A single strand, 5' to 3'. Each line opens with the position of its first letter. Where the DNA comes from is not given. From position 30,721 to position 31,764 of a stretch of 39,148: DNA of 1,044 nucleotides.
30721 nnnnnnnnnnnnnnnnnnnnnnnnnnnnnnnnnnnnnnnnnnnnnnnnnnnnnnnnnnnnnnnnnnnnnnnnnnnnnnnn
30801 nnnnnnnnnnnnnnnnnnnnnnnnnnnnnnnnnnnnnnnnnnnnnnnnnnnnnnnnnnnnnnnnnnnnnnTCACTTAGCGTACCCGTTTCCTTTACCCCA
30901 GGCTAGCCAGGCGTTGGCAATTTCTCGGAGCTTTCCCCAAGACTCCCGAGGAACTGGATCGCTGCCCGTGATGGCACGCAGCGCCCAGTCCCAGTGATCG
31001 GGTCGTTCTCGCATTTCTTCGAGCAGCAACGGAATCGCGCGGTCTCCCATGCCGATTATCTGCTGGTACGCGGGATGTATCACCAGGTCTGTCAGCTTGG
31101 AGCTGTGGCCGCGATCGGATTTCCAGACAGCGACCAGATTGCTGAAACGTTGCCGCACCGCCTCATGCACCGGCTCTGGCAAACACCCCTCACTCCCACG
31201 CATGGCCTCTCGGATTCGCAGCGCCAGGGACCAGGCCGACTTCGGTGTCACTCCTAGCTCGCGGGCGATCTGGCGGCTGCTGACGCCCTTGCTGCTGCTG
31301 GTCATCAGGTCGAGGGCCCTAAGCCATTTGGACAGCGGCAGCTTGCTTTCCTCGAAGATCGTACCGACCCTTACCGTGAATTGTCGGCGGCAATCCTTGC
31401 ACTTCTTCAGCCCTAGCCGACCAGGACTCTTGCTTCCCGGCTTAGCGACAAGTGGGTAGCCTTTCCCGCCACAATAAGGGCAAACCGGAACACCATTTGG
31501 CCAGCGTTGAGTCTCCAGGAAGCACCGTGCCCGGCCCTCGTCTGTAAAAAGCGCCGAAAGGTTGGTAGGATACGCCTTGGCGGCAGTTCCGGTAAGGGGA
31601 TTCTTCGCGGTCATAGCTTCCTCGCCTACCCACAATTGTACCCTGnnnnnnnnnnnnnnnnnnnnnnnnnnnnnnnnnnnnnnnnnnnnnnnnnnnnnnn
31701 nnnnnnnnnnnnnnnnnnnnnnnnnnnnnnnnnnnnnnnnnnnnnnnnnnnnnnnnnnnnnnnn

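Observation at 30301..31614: Compact translationally coupled 3-gene cassette built around a transposase-derived Zn-ribbon/HTH protein with a novel C-terminal domain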

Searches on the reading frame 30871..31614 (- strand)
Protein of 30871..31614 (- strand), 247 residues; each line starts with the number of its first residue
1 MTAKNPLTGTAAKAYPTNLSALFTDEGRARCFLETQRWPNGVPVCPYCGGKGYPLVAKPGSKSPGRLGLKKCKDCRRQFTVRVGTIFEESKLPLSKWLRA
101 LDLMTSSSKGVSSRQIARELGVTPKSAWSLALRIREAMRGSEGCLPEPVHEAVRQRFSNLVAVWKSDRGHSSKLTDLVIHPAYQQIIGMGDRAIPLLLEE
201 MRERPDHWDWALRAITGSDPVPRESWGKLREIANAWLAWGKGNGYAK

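Call 3: search_protein_families(library=pfam, proteins=[window:30871-31614:-], max_evalue=1)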
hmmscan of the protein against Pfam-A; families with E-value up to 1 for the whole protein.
window:30871-31614:- (247 aa): 8 families
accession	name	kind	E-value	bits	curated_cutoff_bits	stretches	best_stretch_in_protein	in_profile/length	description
PF12760.12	Zn_ribbon_IS1595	-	6.8e-07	29.6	25.4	1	25-78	2-46/46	Transposase zinc-ribbon domain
PF08281.18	Sigma70_r4_2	-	0.0055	16.8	25.7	1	110-138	26-54/54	Sigma-70, region 4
PF06971.19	Put_DNA-bind_N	-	0.055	14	27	1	94-124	10-41/49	Putative DNA-binding protein N-terminus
PF11972.14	HTH_13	-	0.1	13.1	26.1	1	111-135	14-40/54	HTH DNA binding domain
PF09723.15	Zn_ribbon_8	-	0.11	13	34.4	0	71-88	7-23/41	Zinc ribbon domain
PF12172.15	zf-ChsH2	-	0.19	12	23.2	0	37-51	21-34/37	ChsH2, rubredoxin-like zinc ribbon domain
PF08279.18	HTH_11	-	0.28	11.5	25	1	103-128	8-33/55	HTH domain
PF23451.1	Zn_ribbon_PaaD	-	0.6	10.2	27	0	44-79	16-49/53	PaaD zinc beta ribbon domain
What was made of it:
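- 31381..31542 (-): Gene 1 aa 25-78: IS1595 zinc ribbon, with both Cys pairs (CPYC and CKDC) intact. PF12760, 29.6 bits (call 3).
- On IS1595 family insertion sequence (autonomous member): PF12760, 29.6 bits against a cut-off of 25.4 (call 3).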

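Call 4: search_protein_families(library=ncbifam, proteins=[window:30871-31614:-], max_evalue=1)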
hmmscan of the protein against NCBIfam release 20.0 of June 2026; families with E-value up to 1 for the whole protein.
window:30871-31614:- (247 aa): 3 families
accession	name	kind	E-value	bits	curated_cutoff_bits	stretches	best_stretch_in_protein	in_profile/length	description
NF033547.1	transpos_IS1595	equivalog_domain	3.3e-13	50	75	1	90-140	2-53/215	IS1595 family transposase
TIGR03655.1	anti_R_Lar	subfamily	0.099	13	39.6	1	45-87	4-41/55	Lar family restriction alleviation protein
NF050000.1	IS1_IS1595_Zn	domain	0.53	10.9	28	1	71-80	23-32/34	IS1/IS1595 family N-terminal zinc-binding domain-containing protein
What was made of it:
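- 31195..31347 (-): Gene 1 aa 90-140: transposase HTH region. NCBIfam NF033547, positions 2-53 of 215 (call 4).
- Checked: Aa 90-140 match only positions 2-53 of 215 in the NCBIfam IS1595 transposase model (calls 3, 4).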

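Call 6: find_homologous_proteins(query=window:30871-31614:-)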
Query window:30871-31614:- (247 aa): 289 proteins with E <= 0.001 among 838 candidates; the best 120 are listed.
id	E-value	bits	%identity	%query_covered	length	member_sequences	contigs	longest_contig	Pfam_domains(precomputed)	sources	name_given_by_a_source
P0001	8.0e-167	571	100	100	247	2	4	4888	PF12760.13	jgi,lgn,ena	jgi:transposase-like protein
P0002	2.2e-90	321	100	58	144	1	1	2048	-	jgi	jgi:hypothetical protein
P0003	5.0e-67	244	50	99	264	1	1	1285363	PF12760.13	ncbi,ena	-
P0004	1.3e-66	243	46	100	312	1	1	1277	PF12760.13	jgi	jgi:transposase-like protein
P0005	2.4e-62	229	74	60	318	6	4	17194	PF12760.13,PF12762.14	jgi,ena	jgi:transposase-like protein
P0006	1.4e-59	220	74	59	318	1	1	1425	PF12760.13,PF12762.14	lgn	-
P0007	2.0e-55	206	70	56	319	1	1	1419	PF12760.13,PF12762.14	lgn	-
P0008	3.3e-55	205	69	56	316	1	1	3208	PF12760.13,PF12762.14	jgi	jgi:transposase-like protein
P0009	7.9e-55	204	71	55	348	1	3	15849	PF12760.13,PF12762.14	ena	-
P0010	9.2e-55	204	54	38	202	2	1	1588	-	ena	-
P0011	8.3e-54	201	68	56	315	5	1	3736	PF12760.13,PF12762.14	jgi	jgi:transposase-like protein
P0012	9.9e-54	201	67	57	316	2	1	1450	PF12760.13,PF12762.14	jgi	jgi:transposase-like protein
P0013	1.6e-53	200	69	56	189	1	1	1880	PF12760.13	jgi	jgi:transposase-like protein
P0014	2.7e-53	199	67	56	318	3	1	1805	PF12760.13,PF12762.14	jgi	-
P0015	7.3e-53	198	68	56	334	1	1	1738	PF12760.13,PF12762.14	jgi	jgi:transposase-like protein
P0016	1.2e-52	197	67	56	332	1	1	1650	PF12760.13,PF12762.14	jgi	-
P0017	1.5e-52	197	66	56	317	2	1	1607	PF12760.13,PF12762.14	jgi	jgi:transposase-like protein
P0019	9.2e-52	194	69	56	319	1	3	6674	PF12760.13,PF12762.14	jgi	jgi:transposase-like protein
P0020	1.2e-51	194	65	55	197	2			PF12760.13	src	-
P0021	1.4e-51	194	65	56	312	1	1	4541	PF12760.13,PF12762.14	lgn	-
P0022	1.6e-51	193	67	56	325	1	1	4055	PF12760.13,PF12762.14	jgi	jgi:transposase-like protein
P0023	3.1e-51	192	65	56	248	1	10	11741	PF12760.13,PF12762.14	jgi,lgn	jgi:transposase-like protein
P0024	3.1e-51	192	66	56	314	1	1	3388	PF12760.13,PF12762.14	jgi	jgi:transposase-like protein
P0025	3.4e-51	192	58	60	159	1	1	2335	-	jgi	jgi:hypothetical protein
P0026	1.1e-50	191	65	56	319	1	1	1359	PF12760.13,PF12762.14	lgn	-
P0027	5.4e-50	188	67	56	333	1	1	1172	PF12760.13,PF12762.14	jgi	jgi:transposase-like protein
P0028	7.0e-50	188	64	56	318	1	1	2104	PF12760.13,PF12762.14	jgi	jgi:transposase-like protein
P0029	7.3e-50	188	64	56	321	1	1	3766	PF12760.13,PF12762.14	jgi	jgi:transposase-like protein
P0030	1.7e-49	187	63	56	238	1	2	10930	PF12760.13,PF12762.14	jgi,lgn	jgi:transposase-like protein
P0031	2.4e-49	186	64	55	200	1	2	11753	PF12760.13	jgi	jgi:transposase-like protein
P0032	2.5e-49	186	68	56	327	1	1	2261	PF12760.13,PF09723.16,PF12762.14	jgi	jgi:transposase-like protein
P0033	1.9e-48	183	71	48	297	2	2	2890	PF12760.13,PF12762.14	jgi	jgi:transposase-like protein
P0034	2.1e-48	183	62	54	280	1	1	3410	PF12760.13,PF12762.14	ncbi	-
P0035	2.2e-48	183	68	56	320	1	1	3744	PF12760.13,PF12762.14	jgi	jgi:transposase-like protein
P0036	2.6e-48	183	64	56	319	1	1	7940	PF12760.13,PF12762.14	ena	-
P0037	1.5e-47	180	66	56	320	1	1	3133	PF12760.13,PF12762.14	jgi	jgi:transposase-like protein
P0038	2.5e-47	180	66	56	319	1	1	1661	PF12760.13,PF12762.14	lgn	-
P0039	9.7e-47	178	56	62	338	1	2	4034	PF12760.13,PF12762.14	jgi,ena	-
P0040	1.8e-46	177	62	58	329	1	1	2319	PF12760.13,PF12762.14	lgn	-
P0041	3.0e-46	176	62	53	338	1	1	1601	PF12760.13,PF12762.14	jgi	-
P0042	4.2e-46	176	63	51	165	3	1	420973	PF12760.13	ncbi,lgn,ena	-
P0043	1.6e-45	174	66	55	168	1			PF12760.13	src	-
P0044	1.8e-45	173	52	79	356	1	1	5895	PF12760.13,PF12762.14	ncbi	-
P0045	1.3e-44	171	68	48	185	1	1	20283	PF12760.13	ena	-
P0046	2.3e-44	170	63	56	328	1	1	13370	PF12760.13,PF12762.14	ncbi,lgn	ncbi:MAG: IS1595 family transposase [Pirellulales bacterium]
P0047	2.8e-44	170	61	55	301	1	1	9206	PF12760.13,PF12762.14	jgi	jgi:transposase-like protein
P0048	3.7e-44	169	69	49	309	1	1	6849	PF12760.13,PF12762.14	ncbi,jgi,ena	jgi:transposase-like protein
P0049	8.1e-44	168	69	50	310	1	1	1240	PF12760.13,PF12762.14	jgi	jgi:transposase-like protein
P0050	8.2e-44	168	67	49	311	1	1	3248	PF12760.13,PF09723.16,PF12762.14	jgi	jgi:transposase-like protein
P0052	2.0e-43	167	63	56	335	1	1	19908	PF12760.13,PF12762.14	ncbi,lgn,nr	ncbi:MAG: IS1595 family transposase [Planctomycetes bacterium]|nr:IS1595 family transposase [Plancto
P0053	3.6e-43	166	61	59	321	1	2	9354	PF12760.13,PF12762.14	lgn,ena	-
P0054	5.1e-43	165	62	56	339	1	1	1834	PF12760.13,PF12762.14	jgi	jgi:transposase-like protein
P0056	5.8e-43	165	61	55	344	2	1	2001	PF12760.13,PF12762.14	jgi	jgi:transposase-like protein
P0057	7.7e-43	165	66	50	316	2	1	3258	PF12760.13,PF12762.14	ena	-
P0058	8.2e-43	165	64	55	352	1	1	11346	PF12760.13,PF12762.14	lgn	-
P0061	1.7e-41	160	61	56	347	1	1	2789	PF12760.13,PF12762.14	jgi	jgi:transposase-like protein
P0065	1.0e-40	158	63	55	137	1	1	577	PF12760.13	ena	-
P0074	1.9e-38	150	62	53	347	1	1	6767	PF12760.13,PF12762.14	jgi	jgi:transposase-like protein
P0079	1.1e-33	135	57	51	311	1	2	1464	PF12760.13,PF12762.14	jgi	-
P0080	4.0e-33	133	61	49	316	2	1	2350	PF12760.13,PF12762.14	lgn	-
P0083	3.3e-32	130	59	49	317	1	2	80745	PF12760.13,PF12762.14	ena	-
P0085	9.4e-32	129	62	42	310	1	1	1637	PF12760.13,PF12762.14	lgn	-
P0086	1.0e-31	128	58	49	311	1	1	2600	PF12760.13,PF12762.14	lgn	-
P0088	2.2e-31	127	57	49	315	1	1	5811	PF12760.13,PF12762.14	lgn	-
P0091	3.1e-31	127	58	49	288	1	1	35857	PF12760.13,PF12762.14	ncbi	-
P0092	3.2e-31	127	57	49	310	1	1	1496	PF12760.13,PF12762.14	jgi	jgi:transposase-like protein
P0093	3.4e-31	127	59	49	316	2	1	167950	PF12760.13,PF12762.14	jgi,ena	-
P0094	6.6e-31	126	59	47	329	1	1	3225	PF12760.13,PF12762.14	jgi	jgi:transposase-like protein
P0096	7.0e-30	122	58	49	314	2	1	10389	PF12760.13,PF12762.14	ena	-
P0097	1.1e-29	122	55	49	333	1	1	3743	PF12760.13,PF12762.14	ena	-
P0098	1.9e-29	121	55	47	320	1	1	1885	PF12760.13,PF12762.14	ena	-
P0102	4.2e-28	117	55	50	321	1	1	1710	PF12760.13,PF12762.14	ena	-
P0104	1.7e-27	115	60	41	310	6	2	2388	PF12760.13,PF12762.14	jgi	jgi:transposase-like protein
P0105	3.4e-27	114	54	49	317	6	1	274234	PF12760.13,PF12762.14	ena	-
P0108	4.0e-27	113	56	48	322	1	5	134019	PF12760.13,PF12762.14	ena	-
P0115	3.2e-26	110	54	47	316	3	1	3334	PF12760.13,PF12762.14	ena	-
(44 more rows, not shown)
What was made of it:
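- Checked: Gene 1 has full-length homologues (P0003 at 50% identity, P0004 at 46%; call 6).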

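Call 11: find_encoding_contigs(protein=P0003, flank=4000, max_places=3)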
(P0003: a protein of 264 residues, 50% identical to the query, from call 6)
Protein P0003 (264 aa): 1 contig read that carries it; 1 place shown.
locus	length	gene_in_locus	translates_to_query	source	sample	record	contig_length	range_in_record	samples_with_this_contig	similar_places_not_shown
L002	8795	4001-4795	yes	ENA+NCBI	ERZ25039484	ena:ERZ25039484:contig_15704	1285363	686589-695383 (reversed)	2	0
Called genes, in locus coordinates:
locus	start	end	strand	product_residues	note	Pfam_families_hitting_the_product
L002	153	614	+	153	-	-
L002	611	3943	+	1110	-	PF13424:TPR_12, PF13432:TPR_16, PF13414:TPR_11, PF13424:TPR_12, PF13424:TPR_12, PF00515:TPR_1, PF00515:TPR_1, PF13424:TPR_12, +61 more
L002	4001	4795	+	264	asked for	PF12760:Zn_ribbon_IS1595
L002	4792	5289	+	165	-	PF24738:DUF7689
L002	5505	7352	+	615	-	PF23914:TPR_CcmH_CycH, PF00515:TPR_1, PF07719:TPR_2, PF13414:TPR_11, PF13424:TPR_12, PF13432:TPR_16, PF13424:TPR_12, PF00515:TPR_1, +23 more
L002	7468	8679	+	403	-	PF02463:SMC_N (weak), PF13175:AAA_15, PF13476:AAA_23, PF13304:AAA_21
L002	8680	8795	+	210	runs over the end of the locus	PF14103:DUF4276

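Call 21: search_protein_families(library=pfam, alignment_id=A3, max_evalue=0.01)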
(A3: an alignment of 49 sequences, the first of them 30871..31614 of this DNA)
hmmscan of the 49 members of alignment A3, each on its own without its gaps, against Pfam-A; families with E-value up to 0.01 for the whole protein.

A. member 1, window:30871-31614:- (247 aa): 2 families
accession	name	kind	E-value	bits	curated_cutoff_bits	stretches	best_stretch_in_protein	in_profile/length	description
PF12760.12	Zn_ribbon_IS1595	-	6.8e-07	29.6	25.4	1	25-78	2-46/46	Transposase zinc-ribbon domain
PF08281.18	Sigma70_r4_2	-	0.0055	16.8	25.7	0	110-138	26-54/54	Sigma-70, region 4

B. families by the number of members that match (of 49 scanned): 12 families
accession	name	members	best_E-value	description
PF12760.12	Zn_ribbon_IS1595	3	4.6e-14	Transposase zinc-ribbon domain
PF22513.2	FitA-like_RHH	2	4.6e-12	Antitoxin FitA-like, ribbon-helix-helix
PF09723.15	Zn_ribbon_8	2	0.0026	Zinc ribbon domain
PF01954.22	AF2212-like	1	8.5e-11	AF2212-like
PF02183.23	HALZ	1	0.0003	Homeobox associated leucine zipper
PF06009.19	Laminin_II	1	0.001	Laminin Domain II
PF22163.1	SipA_2nd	1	0.0028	Salmonella Invasion protein A, C-terminal actin binding domain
PF05615.18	THOC7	1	0.0032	Tho complex subunit 7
PF08281.18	Sigma70_r4_2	1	0.0055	Sigma-70, region 4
PF03879.20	Cgr1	1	0.0079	Cgr1 family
PF10265.14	Miga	1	0.0083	Mitoguardin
PF16799.10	VGPC1_C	1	0.0093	C-terminal membrane-localisation domain of ion-channel, VCN1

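Call 22: search_protein_families(library=padloc, proteins=[window:30871-31614:-], max_evalue=1)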
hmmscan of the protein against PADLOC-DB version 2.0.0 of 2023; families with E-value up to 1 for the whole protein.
window:30871-31614:- (247 aa): 0 families

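Call 53: find_encoding_contigs(protein=P0005, flank=2500, max_places=4)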
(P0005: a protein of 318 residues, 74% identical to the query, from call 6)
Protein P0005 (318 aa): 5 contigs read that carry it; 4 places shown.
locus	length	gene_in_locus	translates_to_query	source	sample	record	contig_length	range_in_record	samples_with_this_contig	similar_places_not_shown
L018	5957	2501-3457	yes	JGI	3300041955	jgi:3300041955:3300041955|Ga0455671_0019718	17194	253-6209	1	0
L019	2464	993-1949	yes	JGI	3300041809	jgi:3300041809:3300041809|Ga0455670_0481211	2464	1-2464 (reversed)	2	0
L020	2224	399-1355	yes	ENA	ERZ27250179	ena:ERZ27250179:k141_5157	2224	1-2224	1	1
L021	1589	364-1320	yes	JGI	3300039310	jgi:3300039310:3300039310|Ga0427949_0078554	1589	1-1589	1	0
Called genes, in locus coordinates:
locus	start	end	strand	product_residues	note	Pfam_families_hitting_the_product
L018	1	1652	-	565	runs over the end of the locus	PF16697:Yop-YscD_cpl, PF00498:FHA, PF01590:GAF, PF13185:GAF_2, PF13492:GAF_3, PF00512:HisKA (faint), PF02518:HATPase_c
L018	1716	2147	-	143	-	PF00072:Response_reg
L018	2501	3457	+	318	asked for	PF12760:Zn_ribbon_IS1595, PF12762:DDE_Tnp_IS1595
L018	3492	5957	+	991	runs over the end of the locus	PF02384:N6_Mtase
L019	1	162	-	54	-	?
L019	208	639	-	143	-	PF00072:Response_reg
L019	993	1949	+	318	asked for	PF12760:Zn_ribbon_IS1595, PF12762:DDE_Tnp_IS1595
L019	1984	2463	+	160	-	?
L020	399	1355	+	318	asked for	PF12760:Zn_ribbon_IS1595, PF12762:DDE_Tnp_IS1595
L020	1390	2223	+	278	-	?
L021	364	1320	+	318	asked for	PF12760:Zn_ribbon_IS1595, PF12762:DDE_Tnp_IS1595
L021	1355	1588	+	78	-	?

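Call 65: find_encoding_contigs(protein=P0025, flank=3000, max_places=3)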
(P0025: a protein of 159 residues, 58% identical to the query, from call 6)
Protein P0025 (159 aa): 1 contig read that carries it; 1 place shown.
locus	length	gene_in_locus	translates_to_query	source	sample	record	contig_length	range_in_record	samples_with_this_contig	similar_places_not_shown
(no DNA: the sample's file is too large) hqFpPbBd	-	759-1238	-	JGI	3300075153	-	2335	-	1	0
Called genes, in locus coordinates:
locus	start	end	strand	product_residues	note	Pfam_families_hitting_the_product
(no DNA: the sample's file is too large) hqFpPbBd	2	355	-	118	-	?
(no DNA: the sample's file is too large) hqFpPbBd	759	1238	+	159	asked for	-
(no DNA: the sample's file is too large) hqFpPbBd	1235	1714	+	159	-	PF24738:DUF7689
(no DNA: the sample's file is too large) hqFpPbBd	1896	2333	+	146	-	?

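Call 66: find_encoding_contigs(protein=P0001, flank=5000, max_places=6)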
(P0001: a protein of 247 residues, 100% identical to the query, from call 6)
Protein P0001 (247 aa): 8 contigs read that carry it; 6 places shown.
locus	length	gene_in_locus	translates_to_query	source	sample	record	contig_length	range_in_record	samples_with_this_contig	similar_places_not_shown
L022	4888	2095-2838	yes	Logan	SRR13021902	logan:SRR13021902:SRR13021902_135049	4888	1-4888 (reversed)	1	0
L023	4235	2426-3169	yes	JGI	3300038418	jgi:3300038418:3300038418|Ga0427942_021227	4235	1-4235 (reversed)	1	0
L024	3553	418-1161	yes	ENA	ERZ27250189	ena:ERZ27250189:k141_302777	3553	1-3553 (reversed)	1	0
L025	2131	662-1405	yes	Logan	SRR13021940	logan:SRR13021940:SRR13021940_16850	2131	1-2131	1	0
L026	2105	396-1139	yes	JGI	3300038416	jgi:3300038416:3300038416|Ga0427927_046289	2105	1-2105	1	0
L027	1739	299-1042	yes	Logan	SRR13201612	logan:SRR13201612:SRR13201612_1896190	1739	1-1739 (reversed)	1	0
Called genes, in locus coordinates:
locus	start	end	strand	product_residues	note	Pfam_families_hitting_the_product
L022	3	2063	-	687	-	?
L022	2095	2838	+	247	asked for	PF12760:Zn_ribbon_IS1595 (weak)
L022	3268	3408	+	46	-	-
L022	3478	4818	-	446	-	-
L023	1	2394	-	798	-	?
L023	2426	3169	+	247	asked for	PF12760:Zn_ribbon_IS1595 (weak)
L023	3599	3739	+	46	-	-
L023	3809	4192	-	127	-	-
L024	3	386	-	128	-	?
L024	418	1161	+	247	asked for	PF12760:Zn_ribbon_IS1595 (weak)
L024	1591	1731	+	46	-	-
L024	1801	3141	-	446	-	-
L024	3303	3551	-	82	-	?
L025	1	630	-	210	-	?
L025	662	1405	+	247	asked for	PF12760:Zn_ribbon_IS1595 (weak)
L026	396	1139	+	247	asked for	PF12760:Zn_ribbon_IS1595 (weak)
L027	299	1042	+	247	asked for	PF12760:Zn_ribbon_IS1595 (weak)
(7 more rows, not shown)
